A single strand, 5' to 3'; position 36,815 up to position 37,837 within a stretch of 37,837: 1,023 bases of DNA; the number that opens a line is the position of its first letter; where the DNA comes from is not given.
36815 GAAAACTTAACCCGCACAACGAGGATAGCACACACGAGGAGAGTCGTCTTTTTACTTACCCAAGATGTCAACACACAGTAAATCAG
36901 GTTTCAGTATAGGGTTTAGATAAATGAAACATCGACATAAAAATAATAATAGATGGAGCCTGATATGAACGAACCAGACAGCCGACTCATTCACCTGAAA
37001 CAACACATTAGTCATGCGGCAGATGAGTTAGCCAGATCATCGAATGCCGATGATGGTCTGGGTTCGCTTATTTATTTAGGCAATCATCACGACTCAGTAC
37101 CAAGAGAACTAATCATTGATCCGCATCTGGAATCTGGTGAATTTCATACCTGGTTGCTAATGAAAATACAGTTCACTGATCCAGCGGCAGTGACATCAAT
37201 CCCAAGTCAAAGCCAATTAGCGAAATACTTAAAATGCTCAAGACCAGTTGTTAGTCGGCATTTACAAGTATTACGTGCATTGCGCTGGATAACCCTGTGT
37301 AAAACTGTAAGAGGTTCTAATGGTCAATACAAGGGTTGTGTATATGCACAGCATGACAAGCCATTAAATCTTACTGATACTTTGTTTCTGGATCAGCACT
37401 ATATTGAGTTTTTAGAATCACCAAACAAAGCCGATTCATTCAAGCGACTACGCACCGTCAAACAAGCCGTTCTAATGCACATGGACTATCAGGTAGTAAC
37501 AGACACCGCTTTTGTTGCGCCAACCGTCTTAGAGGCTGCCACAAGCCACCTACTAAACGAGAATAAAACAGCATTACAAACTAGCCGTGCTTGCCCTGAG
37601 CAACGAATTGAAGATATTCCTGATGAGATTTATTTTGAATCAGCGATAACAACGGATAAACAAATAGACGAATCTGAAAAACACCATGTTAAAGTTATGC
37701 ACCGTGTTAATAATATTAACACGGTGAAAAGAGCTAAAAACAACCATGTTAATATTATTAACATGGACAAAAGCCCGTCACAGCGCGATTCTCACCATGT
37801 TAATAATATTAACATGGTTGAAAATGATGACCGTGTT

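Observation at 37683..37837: In-frame array of perfect 23-27-bp palindromes embedded in the replication-protein gene (candidate iterons/origin)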

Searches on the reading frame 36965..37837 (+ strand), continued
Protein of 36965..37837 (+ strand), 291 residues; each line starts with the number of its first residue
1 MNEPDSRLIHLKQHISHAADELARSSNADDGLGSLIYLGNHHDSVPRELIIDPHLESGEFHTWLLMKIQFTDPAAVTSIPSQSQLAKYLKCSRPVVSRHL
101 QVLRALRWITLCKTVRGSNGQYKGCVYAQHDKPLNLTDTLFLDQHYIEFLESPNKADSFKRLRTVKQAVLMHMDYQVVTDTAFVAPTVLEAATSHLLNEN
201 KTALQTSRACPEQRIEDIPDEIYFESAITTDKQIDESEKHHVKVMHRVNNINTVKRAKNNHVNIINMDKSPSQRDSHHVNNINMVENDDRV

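Call 60: fold_search(model_id=the predicted structure, library=pdb)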
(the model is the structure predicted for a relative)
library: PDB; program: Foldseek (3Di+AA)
matches with E <= 10: 188; with E <= 0.001: 0
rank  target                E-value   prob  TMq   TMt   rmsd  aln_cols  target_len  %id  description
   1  5yi3_B                2.9e-01  0.35  0.14  0.37  18.7       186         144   17  Structure of Lactococcus lactis ZitR, C30S mutant in complex with DNA (released 2017-12-06)
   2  5fb2_A                4.0e-01  0.47  0.14  0.40  16.2       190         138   13  S. aureus MepR F27L Mutant bound to oligodeoxyribonucleotide (released 2016-12-14)
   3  5ffx_D                4.0e-01  0.38  0.13  0.37  16.3       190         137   14  S. aureus MepR G34K Mutant (released 2016-12-21)
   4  4zzl_A                4.0e-01  0.35  0.13  0.36  16.3       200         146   12  MexR R21W derepressor mutant causing multidrug resistance in P. aeruginosa by mexAB-oprM efflux pump expression (released 2016-07-27)
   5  4l9t_B                4.4e-01  0.41  0.14  0.39  16.4       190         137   13  Crystal structure of MepR F27L mutant from multidrug resistant S. aureus clinical isolate (released 2013-09-11)
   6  4zzl_B                4.6e-01  0.30  0.13  0.36  19.4       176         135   15  MexR R21W derepressor mutant causing multidrug resistance in P. aeruginosa by mexAB-oprM efflux pump expression (released 2016-07-27)
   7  5yhy                  4.6e-01  0.28  0.13  0.36  19.8       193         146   16  Structure of Lactococcus lactis ZitR, C30S mutant (released 2017-12-06)
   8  5yhz                  4.9e-01  0.25  0.13  0.35  19.3       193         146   16  Structure of Lactococcus lactis ZitR, E41A mutant (released 2017-12-06)
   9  3bdd_A                5.1e-01  0.25  0.13  0.36  18.7       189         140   11  CRYSTAL STRUCTURE OF A PUTATIVE MULTIPLE ANTIBIOTIC-RESISTANCE REPRESSOR (SSU05_1136) FROM STREPTOCOCCUS SUIS 89/1591  (released 2007-12-04)
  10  5yhx_A                5.4e-01  0.23  0.13  0.35  19.0       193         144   16  Structure of Lactococcus lactis ZitR, wild type (released 2017-12-06)
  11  4l9n_B                5.7e-01  0.35  0.13  0.37  15.9       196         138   13  Crystal structure of MepR A103V mutant from multidrug resistant S. aureus clinical isolate (released 2013-09-11)
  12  5yhx_M                5.7e-01  0.30  0.14  0.38  18.0       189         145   16  Structure of Lactococcus lactis ZitR, wild type (released 2017-12-06)
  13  2y75_D                5.7e-01  0.23  0.12  0.34  11.4       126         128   17  The Structure of CymR (YrzC) the Global Cysteine Regulator of B. subtilis (released 2011-08-03)
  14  5yi0_A                5.7e-01  0.20  0.13  0.33  20.0       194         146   17  Structure of Lactococcus lactis ZitR, C30AH42A mutant (released 2017-12-06)
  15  3lwf_A                6.0e-01  0.16  0.12  0.30  12.6       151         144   18  Crystal structure of Putative transcriptional regulator (NP_470886.1) from LISTERIA INNOCUA at 2.06 A resolution (released 2010-05-12)
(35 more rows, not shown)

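Call 63: get_annotated_region(hit=H21, flank=6000)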
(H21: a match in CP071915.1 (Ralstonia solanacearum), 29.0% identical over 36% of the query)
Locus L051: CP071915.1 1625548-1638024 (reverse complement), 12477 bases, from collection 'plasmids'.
description: Ralstonia solanacearum strain SY1 plasmid unnamed, complete sequence
organism: Ralstonia solanacearum (NCBI taxid 305)
taxonomy: Bacteria; Pseudomonadota; Betaproteobacteria; Burkholderiales; Burkholderiaceae; Ralstonia; Ralstonia solanacearum
host: -; source: Pogostemon cablin,Single strain; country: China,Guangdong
typing (MOB-suite, as given by PLSDB): non-mobilizable; replicon rep_cluster_2238; mating-pair formation MPF_T
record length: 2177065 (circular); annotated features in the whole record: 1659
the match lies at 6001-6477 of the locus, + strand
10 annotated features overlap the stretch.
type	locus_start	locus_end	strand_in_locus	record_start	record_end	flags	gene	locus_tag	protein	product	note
CDS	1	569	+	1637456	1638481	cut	-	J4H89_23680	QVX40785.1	hypothetical protein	-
CDS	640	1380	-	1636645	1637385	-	-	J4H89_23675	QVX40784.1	transcriptional regulator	-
CDS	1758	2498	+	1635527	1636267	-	-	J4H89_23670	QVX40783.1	hypothetical protein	-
CDS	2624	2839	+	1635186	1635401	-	-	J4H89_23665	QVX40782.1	AlpA family transcriptional regulator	-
CDS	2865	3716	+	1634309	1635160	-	-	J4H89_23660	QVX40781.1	ParA family protein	-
CDS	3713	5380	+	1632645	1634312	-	-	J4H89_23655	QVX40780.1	hypothetical protein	-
CDS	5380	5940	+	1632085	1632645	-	-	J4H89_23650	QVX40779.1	DUF2857 domain-containing protein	-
CDS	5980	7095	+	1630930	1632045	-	-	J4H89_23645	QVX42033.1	hypothetical protein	-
CDS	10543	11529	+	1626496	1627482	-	-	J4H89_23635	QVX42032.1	IS5 family transposase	-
CDS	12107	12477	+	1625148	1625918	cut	-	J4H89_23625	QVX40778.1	hypothetical protein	-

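Call 64: get_annotated_region(hit=H22, flank=6000)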
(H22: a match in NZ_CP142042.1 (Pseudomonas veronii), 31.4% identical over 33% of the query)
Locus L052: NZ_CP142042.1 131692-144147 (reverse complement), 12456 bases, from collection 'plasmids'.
description: Pseudomonas veronii strain T1 plasmid unnamed1, complete sequence
organism: Pseudomonas veronii (NCBI taxid 76761)
taxonomy: Bacteria; Pseudomonadota; Gammaproteobacteria; Pseudomonadales; Pseudomonadaceae; Pseudomonas; Pseudomonas veronii
host: -; source: cell culture,ground water from aniline contaminated site in Jilin, China; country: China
typing (MOB-suite, as given by PLSDB): non-mobilizable
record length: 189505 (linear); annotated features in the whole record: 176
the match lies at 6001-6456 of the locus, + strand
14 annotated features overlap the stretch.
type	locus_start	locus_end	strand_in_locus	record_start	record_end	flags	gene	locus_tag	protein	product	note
CDS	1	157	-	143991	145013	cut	dmpG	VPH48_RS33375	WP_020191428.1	4-hydroxy-2-oxovalerate aldolase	-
CDS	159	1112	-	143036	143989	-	-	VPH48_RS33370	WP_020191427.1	acetaldehyde dehydrogenase (acetylating)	-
CDS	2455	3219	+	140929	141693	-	yejK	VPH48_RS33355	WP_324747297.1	nucleoid-associated protein YejK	-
CDS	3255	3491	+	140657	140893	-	-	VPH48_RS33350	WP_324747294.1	Arc family DNA-binding protein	-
CDS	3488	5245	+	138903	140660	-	-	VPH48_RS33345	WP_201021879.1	ParB family protein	-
CDS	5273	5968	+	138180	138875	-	-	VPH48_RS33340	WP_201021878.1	DUF2857 domain-containing protein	-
CDS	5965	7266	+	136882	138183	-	-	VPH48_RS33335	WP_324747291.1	STY4528 family pathogenicity island replication protein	-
CDS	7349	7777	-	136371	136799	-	-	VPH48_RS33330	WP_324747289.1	hypothetical protein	-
CDS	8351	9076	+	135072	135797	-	-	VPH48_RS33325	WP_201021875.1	PFL_4669 family integrating conjugative element protein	-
CDS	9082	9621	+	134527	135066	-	-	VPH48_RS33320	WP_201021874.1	DUF3158 family protein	-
CDS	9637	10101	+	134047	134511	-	-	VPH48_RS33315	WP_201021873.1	single-stranded DNA-binding protein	-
CDS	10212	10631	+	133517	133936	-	-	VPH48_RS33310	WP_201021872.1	hypothetical protein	-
CDS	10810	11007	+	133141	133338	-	-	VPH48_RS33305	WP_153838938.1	CrpP family ICE-associated protein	-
CDS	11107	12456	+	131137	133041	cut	topA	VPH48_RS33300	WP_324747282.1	type I DNA topoisomerase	GO:0006260 - DNA replication [Evidence IEA]; GO:0006265 - DNA topological change [Evidence IEA]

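Call 67: search_protein_families(library=phrogs, proteins=[P0001], max_evalue=0.1)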
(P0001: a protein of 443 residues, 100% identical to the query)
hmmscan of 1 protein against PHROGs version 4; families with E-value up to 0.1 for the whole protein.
P0001 (443 aa): 3 families
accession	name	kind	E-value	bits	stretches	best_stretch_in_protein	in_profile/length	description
phrog_8102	-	DNA, RNA and nucleotide metabolism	0.00017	21.8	1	63-276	40-162/337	replication initiation protein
phrog_12720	-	DNA, RNA and nucleotide metabolism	0.015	16.3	1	78-109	48-79/117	DNA binding protein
phrog_1368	-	transcription regulation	0.079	13.8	0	81-110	29-58/101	transcriptional regulator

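Call 81: search_protein_families(library=ncbifam, proteins=[P0001, L001:7535-8065:+, L001:8073-8987:+, L001:9029-9484:+], max_evalue=0.001)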
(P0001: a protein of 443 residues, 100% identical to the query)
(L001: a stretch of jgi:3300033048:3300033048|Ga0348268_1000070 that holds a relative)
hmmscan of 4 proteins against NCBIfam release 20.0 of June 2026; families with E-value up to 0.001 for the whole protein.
P0001 (443 aa): 1 family
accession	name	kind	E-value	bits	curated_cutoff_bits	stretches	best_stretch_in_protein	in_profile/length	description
NF040582.1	STY4528_fam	equivalog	2.1e-37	129.9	130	1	35-372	3-305/323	STY4528 family pathogenicity island replication protein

L001:7535-8065:+ (176 aa): 0 families

L001:8073-8987:+ (304 aa): 1 family
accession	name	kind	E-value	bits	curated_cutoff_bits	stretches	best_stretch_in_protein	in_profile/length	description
TIGR03761.1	ICE_PFL4669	equivalog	1.6e-57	194.5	110.7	1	80-292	1-214/216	PFL_4669 family integrating conjugative element protein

L001:9029-9484:+ (151 aa): 0 families

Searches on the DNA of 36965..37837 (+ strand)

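Call 76: search_rna_families(source=L001, start=5400, end=8200, threshold=evalue, max_evalue=1)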
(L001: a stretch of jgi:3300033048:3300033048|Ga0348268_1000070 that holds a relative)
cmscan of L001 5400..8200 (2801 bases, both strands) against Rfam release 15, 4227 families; matches with E-value up to 1: 9.
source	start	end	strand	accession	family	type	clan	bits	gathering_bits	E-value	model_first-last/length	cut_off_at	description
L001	6778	6857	+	RF03716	mir-7131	Gene; miRNA;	-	33.6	74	0.00019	1-84/84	no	mir-7131 microRNA precursor family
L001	6776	6855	-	RF03716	mir-7131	Gene; miRNA;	-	32.6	74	0.00036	1-84/84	no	mir-7131 microRNA precursor family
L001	7341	7430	+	RF03450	MIR1513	Gene; miRNA;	-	31.6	95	0.0015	1-91/91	no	MIR1513 microRNA precursor family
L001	6732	6807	-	RF03980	mir-2012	Gene; miRNA;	-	29.3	90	0.0062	1-84/84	no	mir-2012 microRNA precursor family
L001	7400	7485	-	RF03450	MIR1513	Gene; miRNA;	-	25.3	95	0.071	1-91/91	no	MIR1513 microRNA precursor family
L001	7394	7491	-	RF04239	mir-4679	Gene; miRNA;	-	23.9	88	0.2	1-75/75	no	mir-4679 microRNA precursor family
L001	7394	7491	+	RF04239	mir-4679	Gene; miRNA;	-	23.1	88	0.31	1-75/75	no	mir-4679 microRNA precursor family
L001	7348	7423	+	RF00750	mir-458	Gene; miRNA;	-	20.1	59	0.81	1-78/78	no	mir-458 microRNA precursor family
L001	6111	6155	-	RF01304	sR5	Gene; snRNA; snoRNA; CD-box;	-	16.8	40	0.88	1-53/53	no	Small nucleolar RNA sR5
